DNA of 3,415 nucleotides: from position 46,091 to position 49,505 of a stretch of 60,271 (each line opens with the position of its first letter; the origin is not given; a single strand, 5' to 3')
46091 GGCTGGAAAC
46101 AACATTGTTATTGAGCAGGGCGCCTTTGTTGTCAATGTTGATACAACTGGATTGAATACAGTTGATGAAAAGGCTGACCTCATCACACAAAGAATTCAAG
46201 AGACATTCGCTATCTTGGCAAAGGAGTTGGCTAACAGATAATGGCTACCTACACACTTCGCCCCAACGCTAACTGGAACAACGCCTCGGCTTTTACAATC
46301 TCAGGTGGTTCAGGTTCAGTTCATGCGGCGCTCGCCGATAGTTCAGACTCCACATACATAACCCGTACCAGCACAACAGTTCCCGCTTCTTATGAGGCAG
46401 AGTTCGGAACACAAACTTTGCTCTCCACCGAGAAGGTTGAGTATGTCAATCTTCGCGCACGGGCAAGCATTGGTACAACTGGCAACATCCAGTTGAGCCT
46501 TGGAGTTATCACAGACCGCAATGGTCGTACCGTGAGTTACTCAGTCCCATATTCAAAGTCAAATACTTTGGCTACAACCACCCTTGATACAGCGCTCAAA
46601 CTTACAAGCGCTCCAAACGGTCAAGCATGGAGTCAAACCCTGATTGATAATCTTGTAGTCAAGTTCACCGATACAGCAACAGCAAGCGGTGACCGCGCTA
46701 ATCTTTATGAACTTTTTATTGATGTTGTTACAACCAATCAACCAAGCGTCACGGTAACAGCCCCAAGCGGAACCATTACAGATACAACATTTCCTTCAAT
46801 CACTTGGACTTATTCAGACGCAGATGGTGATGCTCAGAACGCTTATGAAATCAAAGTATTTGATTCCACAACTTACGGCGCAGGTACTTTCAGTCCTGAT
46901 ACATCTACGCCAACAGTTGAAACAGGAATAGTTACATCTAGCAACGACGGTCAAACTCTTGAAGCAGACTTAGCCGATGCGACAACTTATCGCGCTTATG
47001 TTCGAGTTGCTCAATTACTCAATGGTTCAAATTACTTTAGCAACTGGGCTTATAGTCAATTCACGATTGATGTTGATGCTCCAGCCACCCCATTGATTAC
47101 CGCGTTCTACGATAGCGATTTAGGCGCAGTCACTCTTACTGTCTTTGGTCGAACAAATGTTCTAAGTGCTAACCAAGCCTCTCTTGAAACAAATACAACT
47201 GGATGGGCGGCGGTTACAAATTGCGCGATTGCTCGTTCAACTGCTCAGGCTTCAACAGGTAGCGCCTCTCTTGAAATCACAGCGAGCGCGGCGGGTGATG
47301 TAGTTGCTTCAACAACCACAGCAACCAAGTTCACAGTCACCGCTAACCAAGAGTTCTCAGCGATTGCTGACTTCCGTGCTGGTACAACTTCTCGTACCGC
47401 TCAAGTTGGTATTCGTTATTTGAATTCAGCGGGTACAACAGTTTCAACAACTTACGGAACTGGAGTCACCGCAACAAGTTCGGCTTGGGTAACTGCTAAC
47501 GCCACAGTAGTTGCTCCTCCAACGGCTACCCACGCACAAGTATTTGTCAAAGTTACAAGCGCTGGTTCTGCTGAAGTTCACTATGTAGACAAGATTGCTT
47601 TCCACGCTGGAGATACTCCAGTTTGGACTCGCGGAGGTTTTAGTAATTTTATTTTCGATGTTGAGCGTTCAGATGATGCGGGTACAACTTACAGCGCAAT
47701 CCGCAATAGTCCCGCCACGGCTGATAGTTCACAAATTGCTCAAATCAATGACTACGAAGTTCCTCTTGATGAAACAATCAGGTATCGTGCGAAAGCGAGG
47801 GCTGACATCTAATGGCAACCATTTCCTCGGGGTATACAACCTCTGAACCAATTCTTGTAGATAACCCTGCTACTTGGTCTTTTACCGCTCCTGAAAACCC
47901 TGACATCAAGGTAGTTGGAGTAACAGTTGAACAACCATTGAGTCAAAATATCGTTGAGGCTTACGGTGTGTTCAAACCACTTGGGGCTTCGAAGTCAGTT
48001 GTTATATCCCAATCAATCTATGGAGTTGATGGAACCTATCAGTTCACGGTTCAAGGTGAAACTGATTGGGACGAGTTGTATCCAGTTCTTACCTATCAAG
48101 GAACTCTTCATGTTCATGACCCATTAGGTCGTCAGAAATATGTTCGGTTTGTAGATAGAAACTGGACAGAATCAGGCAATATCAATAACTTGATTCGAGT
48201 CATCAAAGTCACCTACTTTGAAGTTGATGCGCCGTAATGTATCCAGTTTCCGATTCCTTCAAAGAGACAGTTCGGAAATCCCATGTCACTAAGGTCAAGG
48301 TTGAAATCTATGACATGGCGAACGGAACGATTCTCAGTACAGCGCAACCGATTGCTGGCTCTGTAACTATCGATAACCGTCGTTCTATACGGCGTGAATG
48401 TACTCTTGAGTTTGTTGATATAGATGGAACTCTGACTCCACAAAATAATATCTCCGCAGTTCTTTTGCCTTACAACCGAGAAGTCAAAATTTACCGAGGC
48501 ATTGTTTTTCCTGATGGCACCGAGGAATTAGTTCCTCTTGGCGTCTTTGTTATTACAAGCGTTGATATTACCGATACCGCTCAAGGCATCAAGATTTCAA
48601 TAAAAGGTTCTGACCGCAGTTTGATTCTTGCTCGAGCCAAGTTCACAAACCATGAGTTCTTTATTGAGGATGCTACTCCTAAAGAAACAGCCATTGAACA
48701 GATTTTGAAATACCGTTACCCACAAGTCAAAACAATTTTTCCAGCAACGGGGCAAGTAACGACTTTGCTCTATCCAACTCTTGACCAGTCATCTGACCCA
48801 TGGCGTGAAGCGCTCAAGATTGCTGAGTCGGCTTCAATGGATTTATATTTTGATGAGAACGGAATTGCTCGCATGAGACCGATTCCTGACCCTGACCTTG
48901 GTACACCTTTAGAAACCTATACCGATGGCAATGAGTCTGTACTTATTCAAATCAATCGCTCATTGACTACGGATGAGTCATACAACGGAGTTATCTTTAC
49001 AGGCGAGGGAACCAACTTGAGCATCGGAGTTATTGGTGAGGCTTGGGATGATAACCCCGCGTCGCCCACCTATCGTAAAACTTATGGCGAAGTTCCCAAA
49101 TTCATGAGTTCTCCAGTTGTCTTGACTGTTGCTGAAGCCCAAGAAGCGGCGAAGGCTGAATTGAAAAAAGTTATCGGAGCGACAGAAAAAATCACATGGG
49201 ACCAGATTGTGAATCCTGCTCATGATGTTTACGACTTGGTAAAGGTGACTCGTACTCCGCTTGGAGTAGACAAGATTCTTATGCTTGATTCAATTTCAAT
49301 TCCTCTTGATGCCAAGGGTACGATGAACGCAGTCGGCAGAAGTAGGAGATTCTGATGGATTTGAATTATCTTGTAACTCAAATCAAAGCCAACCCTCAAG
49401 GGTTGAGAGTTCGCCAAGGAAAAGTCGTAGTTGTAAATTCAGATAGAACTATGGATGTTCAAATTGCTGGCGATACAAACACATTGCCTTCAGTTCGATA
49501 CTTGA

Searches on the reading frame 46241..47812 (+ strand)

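Call 24: search_protein_families(library=phrogs, proteins=[window:46241-47812:+], max_evalue=0.00001)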
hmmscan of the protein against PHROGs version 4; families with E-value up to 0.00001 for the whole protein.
window:46241-47812:+ (523 aa): 1 family
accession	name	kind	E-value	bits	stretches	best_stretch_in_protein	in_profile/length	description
phrog_16363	-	unknown function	3e-19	69.8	1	302-454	3-160/757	-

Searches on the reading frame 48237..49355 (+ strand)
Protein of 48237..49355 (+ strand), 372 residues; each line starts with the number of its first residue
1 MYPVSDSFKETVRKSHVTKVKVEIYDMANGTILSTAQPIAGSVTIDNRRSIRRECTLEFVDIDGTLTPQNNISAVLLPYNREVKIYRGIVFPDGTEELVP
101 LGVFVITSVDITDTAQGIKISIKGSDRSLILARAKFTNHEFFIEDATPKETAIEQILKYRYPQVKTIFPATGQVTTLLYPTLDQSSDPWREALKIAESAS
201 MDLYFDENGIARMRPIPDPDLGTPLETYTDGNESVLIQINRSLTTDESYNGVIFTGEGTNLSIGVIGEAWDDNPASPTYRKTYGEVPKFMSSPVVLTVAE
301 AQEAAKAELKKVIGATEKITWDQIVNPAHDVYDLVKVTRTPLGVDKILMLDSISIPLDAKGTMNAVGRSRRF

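Call 24: search_protein_families(library=phrogs, proteins=[window:48237-49355:+], max_evalue=0.00001)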
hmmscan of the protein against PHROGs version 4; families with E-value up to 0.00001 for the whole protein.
window:48237-49355:+ (372 aa): 1 family
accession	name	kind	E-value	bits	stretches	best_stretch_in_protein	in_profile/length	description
phrog_1887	-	tail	2.5e-70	239.2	1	1-369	285-654/670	tail protein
